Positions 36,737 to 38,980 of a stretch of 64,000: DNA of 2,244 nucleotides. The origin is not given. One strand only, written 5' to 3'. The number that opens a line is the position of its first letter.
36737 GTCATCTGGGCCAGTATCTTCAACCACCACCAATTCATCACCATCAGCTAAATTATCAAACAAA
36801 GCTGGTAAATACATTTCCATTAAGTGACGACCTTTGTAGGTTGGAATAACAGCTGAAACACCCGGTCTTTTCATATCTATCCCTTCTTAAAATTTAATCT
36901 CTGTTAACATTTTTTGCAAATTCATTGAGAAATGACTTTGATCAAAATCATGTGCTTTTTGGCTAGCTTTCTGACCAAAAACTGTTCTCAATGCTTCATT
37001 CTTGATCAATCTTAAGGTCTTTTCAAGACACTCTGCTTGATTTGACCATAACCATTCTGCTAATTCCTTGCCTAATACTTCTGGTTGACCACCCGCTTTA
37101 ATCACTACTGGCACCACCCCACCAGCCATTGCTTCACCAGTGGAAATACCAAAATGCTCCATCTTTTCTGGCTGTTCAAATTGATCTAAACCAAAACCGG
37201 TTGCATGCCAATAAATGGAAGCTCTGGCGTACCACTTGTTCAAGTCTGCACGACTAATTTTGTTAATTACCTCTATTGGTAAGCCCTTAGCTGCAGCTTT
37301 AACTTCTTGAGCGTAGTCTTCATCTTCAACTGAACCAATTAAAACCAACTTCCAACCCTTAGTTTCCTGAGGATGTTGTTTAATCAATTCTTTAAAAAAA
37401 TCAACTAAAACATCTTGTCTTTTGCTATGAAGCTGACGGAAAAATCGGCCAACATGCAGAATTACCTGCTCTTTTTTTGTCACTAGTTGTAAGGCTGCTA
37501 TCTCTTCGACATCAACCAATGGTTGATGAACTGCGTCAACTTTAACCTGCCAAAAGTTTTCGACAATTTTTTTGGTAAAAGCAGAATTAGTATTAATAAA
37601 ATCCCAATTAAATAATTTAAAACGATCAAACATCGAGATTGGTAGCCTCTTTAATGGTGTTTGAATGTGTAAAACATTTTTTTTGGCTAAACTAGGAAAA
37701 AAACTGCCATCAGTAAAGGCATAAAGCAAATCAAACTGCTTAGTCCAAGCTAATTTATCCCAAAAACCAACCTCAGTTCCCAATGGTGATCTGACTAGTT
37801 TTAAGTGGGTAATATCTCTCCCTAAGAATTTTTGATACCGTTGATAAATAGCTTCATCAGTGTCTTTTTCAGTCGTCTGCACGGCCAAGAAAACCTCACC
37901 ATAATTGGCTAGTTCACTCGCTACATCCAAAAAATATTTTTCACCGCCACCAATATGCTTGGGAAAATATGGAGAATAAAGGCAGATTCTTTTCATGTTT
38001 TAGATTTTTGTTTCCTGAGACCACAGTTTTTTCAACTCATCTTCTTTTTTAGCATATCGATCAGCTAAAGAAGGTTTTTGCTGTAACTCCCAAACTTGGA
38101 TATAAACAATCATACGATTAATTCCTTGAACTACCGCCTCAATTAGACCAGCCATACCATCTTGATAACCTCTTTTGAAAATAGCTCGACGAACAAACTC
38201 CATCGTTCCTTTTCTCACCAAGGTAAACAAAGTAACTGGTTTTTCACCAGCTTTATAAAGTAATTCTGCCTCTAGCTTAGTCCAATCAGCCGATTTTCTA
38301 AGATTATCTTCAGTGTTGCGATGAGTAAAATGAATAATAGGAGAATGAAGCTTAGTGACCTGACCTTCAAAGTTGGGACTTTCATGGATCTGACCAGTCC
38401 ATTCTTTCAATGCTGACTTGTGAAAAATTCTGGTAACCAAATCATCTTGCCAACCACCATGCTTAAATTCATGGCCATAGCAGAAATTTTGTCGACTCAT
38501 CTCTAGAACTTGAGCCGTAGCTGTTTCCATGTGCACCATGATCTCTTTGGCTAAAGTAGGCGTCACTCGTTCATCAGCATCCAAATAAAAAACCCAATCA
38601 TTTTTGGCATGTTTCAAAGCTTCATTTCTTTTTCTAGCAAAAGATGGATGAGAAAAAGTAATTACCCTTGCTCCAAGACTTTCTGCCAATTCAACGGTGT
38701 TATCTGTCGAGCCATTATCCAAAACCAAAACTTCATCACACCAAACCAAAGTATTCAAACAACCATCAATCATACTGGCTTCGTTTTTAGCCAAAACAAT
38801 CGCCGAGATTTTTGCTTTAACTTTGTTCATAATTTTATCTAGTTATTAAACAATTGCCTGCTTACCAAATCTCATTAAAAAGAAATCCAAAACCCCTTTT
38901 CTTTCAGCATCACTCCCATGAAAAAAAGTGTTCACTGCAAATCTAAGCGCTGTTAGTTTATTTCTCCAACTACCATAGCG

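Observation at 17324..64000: Unusually dense expansion of GT-C membrane glycosyltransferases fed by three polyprenyl-phosphate sugar synthases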

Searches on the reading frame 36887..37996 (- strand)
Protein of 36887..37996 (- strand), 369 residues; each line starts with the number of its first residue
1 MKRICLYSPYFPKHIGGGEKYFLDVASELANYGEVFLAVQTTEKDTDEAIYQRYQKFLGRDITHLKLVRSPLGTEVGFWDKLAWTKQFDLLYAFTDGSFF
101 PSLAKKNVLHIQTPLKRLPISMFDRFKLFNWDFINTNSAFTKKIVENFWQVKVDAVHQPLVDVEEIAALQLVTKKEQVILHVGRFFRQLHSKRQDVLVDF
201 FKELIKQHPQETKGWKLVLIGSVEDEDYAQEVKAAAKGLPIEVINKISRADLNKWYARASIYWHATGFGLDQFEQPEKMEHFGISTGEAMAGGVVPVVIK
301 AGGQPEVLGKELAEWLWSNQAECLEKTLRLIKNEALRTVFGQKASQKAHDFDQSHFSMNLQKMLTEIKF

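Call 5: search_protein_families(library=pfam, proteins=[window:36887-37996:-], max_evalue=0.01)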
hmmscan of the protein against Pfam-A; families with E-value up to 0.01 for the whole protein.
window:36887-37996:- (369 aa): 3 families
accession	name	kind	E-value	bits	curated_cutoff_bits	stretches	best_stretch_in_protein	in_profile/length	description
PF00534.26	Glycos_transf_1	-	1.6e-17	64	26.4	1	170-346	9-171/172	Glycosyl transferases group 1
PF13692.12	Glyco_trans_1_4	-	3.3e-14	53.8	27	1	177-333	2-142/142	Glycosyl transferases group 1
PF13524.12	Glyco_trans_1_2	-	0.00037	20.9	25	1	203-349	4-130/144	Glycosyl transferase-like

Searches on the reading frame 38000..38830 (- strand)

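Call 5: search_protein_families(library=pfam, proteins=[window:38000-38830:-], max_evalue=0.01)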
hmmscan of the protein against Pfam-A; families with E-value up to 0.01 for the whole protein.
window:38000-38830:- (276 aa): 4 families
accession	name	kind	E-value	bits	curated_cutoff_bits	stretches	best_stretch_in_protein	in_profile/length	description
PF00535.33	Glycos_transf_2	-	2.9e-19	70.1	23.3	1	9-138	1-139/168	Glycosyl transferase family 2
PF13704.12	Glyco_tranf_2_4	-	3e-07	31.3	27.5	1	16-87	2-82/98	Glycosyl transferase family 2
PF10111.15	Glyco_tranf_2_2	-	0.00029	20.9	27.3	1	33-92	31-97/276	Glycosyltransferase like family 2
PF13641.12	Glyco_tranf_2_3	-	0.0091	16.5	27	0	8-95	3-105/230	Glycosyltransferase like family 2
